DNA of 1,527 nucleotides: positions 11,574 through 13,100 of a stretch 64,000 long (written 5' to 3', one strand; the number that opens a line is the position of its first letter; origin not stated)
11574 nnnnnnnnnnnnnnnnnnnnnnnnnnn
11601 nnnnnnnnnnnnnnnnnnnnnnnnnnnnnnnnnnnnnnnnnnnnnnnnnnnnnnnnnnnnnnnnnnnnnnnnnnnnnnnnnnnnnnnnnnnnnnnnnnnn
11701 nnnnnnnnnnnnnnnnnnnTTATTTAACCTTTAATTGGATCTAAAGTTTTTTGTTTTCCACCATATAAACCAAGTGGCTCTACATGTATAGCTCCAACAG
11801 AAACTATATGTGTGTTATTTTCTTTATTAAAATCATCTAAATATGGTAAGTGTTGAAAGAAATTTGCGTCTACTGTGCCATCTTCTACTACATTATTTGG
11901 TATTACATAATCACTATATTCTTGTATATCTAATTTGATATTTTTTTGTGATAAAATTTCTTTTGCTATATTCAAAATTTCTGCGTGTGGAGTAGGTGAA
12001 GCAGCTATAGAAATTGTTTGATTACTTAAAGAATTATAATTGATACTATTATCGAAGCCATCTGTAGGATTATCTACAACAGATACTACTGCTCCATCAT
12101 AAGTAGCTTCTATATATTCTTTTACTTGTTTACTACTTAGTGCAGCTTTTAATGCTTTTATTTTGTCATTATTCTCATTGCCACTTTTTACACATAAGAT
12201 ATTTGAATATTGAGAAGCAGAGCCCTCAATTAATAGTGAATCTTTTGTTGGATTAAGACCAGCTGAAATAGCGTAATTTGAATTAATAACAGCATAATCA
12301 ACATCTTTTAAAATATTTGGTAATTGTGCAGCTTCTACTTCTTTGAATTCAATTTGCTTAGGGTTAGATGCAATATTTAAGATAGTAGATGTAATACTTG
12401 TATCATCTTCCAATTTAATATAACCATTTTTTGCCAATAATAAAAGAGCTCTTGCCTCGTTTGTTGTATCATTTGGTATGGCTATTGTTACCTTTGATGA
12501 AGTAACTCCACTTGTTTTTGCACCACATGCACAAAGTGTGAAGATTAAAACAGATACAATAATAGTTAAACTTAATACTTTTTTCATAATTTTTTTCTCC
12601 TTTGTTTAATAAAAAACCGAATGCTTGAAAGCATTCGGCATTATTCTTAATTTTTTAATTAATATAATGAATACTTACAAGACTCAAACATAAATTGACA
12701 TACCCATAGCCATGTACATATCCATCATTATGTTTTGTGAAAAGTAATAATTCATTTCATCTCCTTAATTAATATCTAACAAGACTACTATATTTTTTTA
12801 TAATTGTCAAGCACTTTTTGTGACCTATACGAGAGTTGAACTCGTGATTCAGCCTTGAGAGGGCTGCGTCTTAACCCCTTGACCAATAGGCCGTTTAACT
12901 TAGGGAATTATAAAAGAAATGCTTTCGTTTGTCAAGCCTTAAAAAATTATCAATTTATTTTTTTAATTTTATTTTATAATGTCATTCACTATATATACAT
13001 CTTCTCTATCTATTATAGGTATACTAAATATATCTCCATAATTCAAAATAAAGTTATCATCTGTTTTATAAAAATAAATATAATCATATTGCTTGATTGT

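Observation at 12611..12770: Methionine-codon-rich leader peptide with a classical 1:2 / 2:3 / 3:4 attenuator in front of the metQNI methionine importer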

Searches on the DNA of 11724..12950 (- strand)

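Call 5: search_rna_families(source=window, start=12500, end=12950, threshold=evalue, max_evalue=10)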
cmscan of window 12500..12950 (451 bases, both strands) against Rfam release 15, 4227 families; matches with E-value up to 10: 16.
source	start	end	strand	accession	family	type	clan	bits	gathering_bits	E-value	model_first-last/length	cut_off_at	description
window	12821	12892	-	RF00005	tRNA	Gene; tRNA;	CL00001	60.5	29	9.3e-13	1-71/71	no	tRNA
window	12605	12728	-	RF04312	trpB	Cis-reg;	-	26.7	59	0.12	1-107/107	no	trpB ncRNA motif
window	12820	12892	+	RF04354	Plastid-ycf2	Cis-reg;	-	21.7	65.7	0.047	1-75/75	no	Plastid-ycf2 5UTR RNA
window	12549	12638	-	RF02644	Spy490380c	Gene; sRNA;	-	20.1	65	5.6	1-96/96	no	S. pyogenes small RNA Spy490380c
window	12585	12654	-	RF03091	Clostridium-PBP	Gene; sRNA;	-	19.8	94.4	3.9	1-73/73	no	Clostridium-PBP RNA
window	12604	12671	-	RF02860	Arrc14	Gene; sRNA;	-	19.3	99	1.8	1-167/167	no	Actinobacillus sRNA 14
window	12607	12686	-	RF00378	Qrr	Gene; sRNA;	-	18.5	50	0.7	1-108/108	no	Qrr RNA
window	12611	12707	-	RF02986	FuFi-1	Gene; sRNA;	-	18.1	59.6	0.094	1-175/175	no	FuFi-1 RNA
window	12611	12689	-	RF04184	BTnc060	Gene; sRNA;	-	17.9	228.9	2.1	1-213/213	no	Bacteroides sRNA BTnc060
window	12585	12636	-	RF02980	freshwater-2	Cis-reg;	-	17.7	49.9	2.7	1-84/84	no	freshwater-2 RNA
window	12605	12641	+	RF01343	CRISPR-DR33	Gene; CRISPR;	-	15.4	39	2.5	1-37/37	no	CRISPR RNA direct repeat element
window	12566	12641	+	RF01820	RsaE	Gene; sRNA;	-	14.8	79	7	1-112/112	no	RNA Staph. aureus E (RoxS)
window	12590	12640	+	RF00262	sar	Gene; antisense;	-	14.5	43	4.9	1-68/68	no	sar RNA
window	12631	12708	-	RF00202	snoR66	Gene; snRNA; snoRNA; CD-box;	-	14.3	43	4.9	1-76/76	no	Small nucleolar RNA R66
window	12606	12650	-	RF04128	MIR8562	Gene; miRNA;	-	12.6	211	8.4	1-242/242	no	MIR8562 microRNA precursor family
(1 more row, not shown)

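Call 14: search_rna_families(sources=[L001, L004, L007, L008, L012, L014, L019, L023, L026, L028, L033, L036, L043, L044, L057, L061, L063, L066, L068, L075], threshold=gathering)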
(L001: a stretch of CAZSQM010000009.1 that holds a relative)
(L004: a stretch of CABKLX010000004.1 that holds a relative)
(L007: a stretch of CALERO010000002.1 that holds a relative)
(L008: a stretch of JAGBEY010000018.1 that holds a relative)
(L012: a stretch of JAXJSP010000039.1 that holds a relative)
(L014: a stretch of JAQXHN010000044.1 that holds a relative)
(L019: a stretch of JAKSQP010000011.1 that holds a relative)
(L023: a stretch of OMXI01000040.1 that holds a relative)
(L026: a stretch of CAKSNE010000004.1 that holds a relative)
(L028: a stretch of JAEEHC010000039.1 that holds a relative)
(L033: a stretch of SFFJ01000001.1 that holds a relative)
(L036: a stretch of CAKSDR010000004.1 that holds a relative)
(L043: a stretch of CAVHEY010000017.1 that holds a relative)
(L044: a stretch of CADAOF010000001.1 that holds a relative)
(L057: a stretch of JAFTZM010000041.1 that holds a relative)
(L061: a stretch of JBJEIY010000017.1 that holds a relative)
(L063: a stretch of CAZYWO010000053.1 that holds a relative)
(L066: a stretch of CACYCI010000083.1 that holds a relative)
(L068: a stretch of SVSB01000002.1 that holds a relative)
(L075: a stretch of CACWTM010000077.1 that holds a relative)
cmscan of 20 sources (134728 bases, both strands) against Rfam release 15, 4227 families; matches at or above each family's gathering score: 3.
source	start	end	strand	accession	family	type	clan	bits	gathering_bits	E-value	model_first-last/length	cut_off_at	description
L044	6659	6839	-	RF00174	Cobalamin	Cis-reg; riboswitch;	CL00101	90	31.5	1.3e-20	1-189/189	no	Cobalamin riboswitch aptamer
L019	402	474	-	RF00005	tRNA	Gene; tRNA;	CL00001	66.2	29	7.3e-12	1-71/71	no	tRNA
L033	1997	2067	+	RF00005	tRNA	Gene; tRNA;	CL00001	63.1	29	5.3e-11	1-71/71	no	tRNA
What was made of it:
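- On S-box / SAM-I riboswitch (RF00162) and other SAM riboswitches: None in 20 related loci either (call 14).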

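Call 24: search_rna_families(source=L014, start=2540, end=3010, threshold=evalue, max_evalue=10)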
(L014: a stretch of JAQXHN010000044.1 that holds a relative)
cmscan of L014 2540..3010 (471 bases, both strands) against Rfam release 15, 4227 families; matches with E-value up to 10: 1.
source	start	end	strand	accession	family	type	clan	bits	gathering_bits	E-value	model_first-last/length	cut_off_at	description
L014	2546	2620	-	RF02186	ST7-OT3_4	Gene; lncRNA;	-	12.1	80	1.9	1-73/73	no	ST7 overlapping transcript 3 conserved region 4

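Call 46: search_rna_families(source=window, start=12590, end=12800, threshold=evalue, max_evalue=1, show_alignments=2)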
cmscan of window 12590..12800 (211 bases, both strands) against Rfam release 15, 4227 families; matches with E-value up to 1: 7.
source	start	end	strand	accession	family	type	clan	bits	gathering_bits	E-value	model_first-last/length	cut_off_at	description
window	12605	12728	-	RF04312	trpB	Cis-reg;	-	26.7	59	0.057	1-107/107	no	trpB ncRNA motif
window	12609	12746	-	RF02452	ncr1575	Gene; sRNA;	-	20.6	60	0.61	1-212/212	no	Bacillus sRNA ncr1575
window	12607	12674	-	RF04319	BTncRNA_FopS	Gene; sRNA;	-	19.7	56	0.58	1-71/71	no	Bacteroidetes FopS (family of paralogous sRNAs)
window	12607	12686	-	RF00378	Qrr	Gene; sRNA;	-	18.5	50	0.33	1-108/108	no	Qrr RNA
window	12611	12707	-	RF02986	FuFi-1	Gene; sRNA;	-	18.1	59.6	0.044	1-175/175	no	FuFi-1 RNA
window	12611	12689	-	RF04184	BTnc060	Gene; sRNA;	-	17.9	228.9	0.96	1-213/213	no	Bacteroides sRNA BTnc060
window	12605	12649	-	RF00710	mir-44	Gene; miRNA;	-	15.6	54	0.45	1-88/88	no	mir-44 microRNA precursor family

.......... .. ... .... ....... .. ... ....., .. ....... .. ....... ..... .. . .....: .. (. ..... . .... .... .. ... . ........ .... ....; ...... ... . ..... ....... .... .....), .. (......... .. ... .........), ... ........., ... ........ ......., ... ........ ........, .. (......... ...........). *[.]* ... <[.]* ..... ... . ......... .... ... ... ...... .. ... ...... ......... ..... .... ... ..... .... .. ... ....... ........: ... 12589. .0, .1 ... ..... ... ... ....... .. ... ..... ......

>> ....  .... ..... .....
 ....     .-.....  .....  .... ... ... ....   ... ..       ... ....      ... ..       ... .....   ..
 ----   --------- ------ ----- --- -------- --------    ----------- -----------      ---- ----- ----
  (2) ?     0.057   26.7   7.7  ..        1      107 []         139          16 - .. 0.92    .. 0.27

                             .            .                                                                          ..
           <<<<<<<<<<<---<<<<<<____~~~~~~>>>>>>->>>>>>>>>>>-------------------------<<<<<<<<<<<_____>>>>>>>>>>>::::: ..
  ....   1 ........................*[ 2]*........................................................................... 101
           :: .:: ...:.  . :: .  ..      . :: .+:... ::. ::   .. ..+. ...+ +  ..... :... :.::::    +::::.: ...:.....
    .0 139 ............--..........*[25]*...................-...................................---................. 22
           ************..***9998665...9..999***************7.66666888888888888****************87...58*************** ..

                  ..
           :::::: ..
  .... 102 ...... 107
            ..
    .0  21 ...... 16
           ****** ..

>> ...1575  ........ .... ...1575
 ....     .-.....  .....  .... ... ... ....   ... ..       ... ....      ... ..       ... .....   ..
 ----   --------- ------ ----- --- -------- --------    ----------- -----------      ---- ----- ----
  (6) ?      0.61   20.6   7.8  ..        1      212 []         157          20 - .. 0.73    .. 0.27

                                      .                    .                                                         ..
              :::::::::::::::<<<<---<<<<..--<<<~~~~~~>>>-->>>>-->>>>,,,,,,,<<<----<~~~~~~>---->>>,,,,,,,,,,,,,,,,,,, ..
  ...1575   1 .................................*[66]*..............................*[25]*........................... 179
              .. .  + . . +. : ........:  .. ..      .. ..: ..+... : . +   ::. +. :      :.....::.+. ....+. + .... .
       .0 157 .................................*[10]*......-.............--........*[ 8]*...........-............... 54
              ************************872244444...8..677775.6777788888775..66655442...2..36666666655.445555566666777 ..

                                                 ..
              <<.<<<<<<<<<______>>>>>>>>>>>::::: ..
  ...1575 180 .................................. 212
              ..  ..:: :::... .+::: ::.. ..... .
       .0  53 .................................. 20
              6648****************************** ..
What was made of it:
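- On trpB motif (RF04312): 26.7 bits (calls 5, 46).
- Closest known: trpB motif. Same: It is the best sub-threshold Rfam match, and it aligns the window's R1:R2 hairpin plus the terminator (call 46).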

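Call 54: build_rna_model(alignment_id=A3, structure=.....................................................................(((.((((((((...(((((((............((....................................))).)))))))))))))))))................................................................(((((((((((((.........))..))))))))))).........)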
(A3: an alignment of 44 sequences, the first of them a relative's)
Model R1 built from alignment A3 (44 sequences, 272 columns); structure: as given.
model positions 201; base pairs 33; branch points 1; effective number of sequences 23.16; information 0.59 bits per position. Calibrated on 0.2 Mb of random sequence (short: E-values are rough).
structure used (alignment columns):
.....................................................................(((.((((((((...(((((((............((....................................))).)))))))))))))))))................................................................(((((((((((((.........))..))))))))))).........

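Call 55: search_with_rna_model(model_id=R1, source=window, max_evalue=10, show_alignments=2)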
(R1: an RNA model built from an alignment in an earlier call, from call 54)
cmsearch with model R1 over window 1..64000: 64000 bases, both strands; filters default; matches with E-value up to 10: 11.
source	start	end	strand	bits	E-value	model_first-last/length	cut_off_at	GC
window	12608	12765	-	25.2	5.6e-05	1-201/201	no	0.27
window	12439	12601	-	20.9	0.00061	1-201/201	no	0.31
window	28332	28409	-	11.9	0.097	1-201/201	no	0.24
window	61242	61276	-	10.8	0.19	1-201/201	no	0.2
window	14975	15032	-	10.7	0.19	1-201/201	no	0.24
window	14777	14820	-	7.8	0.98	1-201/201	no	0.3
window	8916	8938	-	7.7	1.1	1-201/201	no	0.22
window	24107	24142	-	6.7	1.8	1-201/201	no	0.22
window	45875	45922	-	6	2.7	1-201/201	no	0.21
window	38883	38928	-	5.8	3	1-201/201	no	0.22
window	20688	20736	+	3.9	9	1-201/201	no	0.2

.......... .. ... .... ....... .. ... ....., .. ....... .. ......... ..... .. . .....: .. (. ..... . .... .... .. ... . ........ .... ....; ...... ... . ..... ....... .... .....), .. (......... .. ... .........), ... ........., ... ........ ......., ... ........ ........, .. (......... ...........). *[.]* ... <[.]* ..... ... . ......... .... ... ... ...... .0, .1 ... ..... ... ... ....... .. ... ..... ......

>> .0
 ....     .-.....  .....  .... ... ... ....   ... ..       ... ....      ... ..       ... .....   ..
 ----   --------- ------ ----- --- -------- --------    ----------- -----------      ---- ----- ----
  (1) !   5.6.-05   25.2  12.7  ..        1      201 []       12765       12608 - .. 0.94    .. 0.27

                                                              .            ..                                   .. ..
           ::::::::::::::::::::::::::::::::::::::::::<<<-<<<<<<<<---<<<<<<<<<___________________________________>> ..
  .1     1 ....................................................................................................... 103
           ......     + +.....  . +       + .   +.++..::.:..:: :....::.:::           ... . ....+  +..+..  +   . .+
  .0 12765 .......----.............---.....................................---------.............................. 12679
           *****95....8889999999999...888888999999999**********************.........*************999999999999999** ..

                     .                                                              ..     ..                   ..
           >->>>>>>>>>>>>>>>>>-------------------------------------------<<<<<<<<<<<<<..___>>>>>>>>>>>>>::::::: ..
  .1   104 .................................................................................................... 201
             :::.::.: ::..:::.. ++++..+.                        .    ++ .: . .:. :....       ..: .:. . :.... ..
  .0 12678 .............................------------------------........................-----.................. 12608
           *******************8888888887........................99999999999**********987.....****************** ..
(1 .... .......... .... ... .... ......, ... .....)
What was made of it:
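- On Met/Cys-rich metQ leader family of Clostridia (defined in this session; model R1): It is the top hit in the window: full length, 25.2 bits, E about 6e-5 (call 55).
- The match is full length, 25.2 bits, E about 6e-5 (call 55).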

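Call 56: search_with_rna_model(model_id=R1, sources=[L001, L002, L003, L007, L010, L011, L013, L017, L018, L019, L020, L024, L025, L026, L032, L036, L038, L041, L045, L046, L048, L049, L050, L054, L060, L062, L066, L068, L072, L073, L074, L076, L077, L079, L080, L034], max_evalue=0.01)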
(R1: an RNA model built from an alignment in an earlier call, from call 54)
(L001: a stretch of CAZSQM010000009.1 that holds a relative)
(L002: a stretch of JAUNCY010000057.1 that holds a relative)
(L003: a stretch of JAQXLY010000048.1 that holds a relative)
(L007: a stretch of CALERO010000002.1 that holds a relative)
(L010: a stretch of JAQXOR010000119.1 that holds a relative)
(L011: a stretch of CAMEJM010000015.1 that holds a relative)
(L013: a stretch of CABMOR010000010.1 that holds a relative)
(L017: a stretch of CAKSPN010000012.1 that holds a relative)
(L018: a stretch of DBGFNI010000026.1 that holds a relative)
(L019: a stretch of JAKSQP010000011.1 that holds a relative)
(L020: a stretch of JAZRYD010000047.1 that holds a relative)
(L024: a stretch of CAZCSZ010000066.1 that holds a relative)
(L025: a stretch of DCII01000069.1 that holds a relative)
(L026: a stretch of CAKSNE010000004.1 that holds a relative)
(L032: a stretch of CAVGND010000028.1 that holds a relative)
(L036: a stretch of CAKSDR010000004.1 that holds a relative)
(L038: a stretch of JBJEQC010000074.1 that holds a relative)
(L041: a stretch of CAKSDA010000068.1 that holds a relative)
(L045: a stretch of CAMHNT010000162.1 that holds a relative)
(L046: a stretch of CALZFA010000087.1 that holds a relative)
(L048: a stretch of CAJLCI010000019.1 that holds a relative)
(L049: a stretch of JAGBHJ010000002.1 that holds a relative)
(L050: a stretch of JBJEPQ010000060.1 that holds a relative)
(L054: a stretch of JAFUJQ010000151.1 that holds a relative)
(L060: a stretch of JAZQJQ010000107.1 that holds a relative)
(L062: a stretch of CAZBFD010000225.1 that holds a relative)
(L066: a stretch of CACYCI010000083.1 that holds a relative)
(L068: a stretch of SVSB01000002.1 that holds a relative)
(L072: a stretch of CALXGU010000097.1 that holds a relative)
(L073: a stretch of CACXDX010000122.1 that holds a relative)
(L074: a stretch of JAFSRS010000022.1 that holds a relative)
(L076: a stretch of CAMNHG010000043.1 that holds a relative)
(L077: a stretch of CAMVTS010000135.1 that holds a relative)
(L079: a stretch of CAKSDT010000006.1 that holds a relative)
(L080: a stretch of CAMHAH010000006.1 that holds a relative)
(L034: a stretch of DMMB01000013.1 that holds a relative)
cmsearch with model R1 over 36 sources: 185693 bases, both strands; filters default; matches with E-value up to 0.01: 13.
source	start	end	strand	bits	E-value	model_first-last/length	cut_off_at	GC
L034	2584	2782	+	139.4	2.3e-32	1-201/201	no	0.45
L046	1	166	+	99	1.6e-22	38-201/201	5'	0.37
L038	1009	1190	+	95.1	1.4e-21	1-201/201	no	0.47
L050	2679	2853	+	85.4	3.3e-19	1-201/201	no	0.39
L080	2683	2838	+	63.8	6.3e-14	1-201/201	no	0.43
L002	2658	2850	+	47.4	6.4e-10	1-201/201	no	0.43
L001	2738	2852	+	33.5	1.5e-06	1-201/201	no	0.36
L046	261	319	+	24.7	0.00022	1-201/201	no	0.29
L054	708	779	+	21.5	0.0013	1-201/201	no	0.36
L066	2987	3029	+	20.2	0.0026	1-201/201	no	0.26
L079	2019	2185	+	20.1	0.0028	1-201/201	no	0.32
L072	1846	1897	+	20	0.003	1-201/201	no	0.27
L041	2969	3018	+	19.4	0.0043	1-201/201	no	0.28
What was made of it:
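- It is not far above what an SD plus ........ alone scores (20.9 bits) (calls 55, 56).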

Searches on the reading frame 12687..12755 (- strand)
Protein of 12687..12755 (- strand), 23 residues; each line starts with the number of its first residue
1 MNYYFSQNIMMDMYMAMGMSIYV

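Call 58: search_protein_families(library=ncbifam, proteins=[window:12687-12755:-], max_evalue=10)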
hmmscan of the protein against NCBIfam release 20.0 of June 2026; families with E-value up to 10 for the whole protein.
seq(23 aa): 0 families

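Call 59: search_protein_families(library=pfam, proteins=[window:12687-12755:-], max_evalue=10)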
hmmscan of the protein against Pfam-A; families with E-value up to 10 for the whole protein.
seq(23 aa): 0 families
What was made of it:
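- Neither Pfam nor NCBIfam has a matching family (calls 58, 59).
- Tried and rejected: Pfam and NCBIfam scans of the leader and ORF2 peptides found no family (calls 58, 59).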
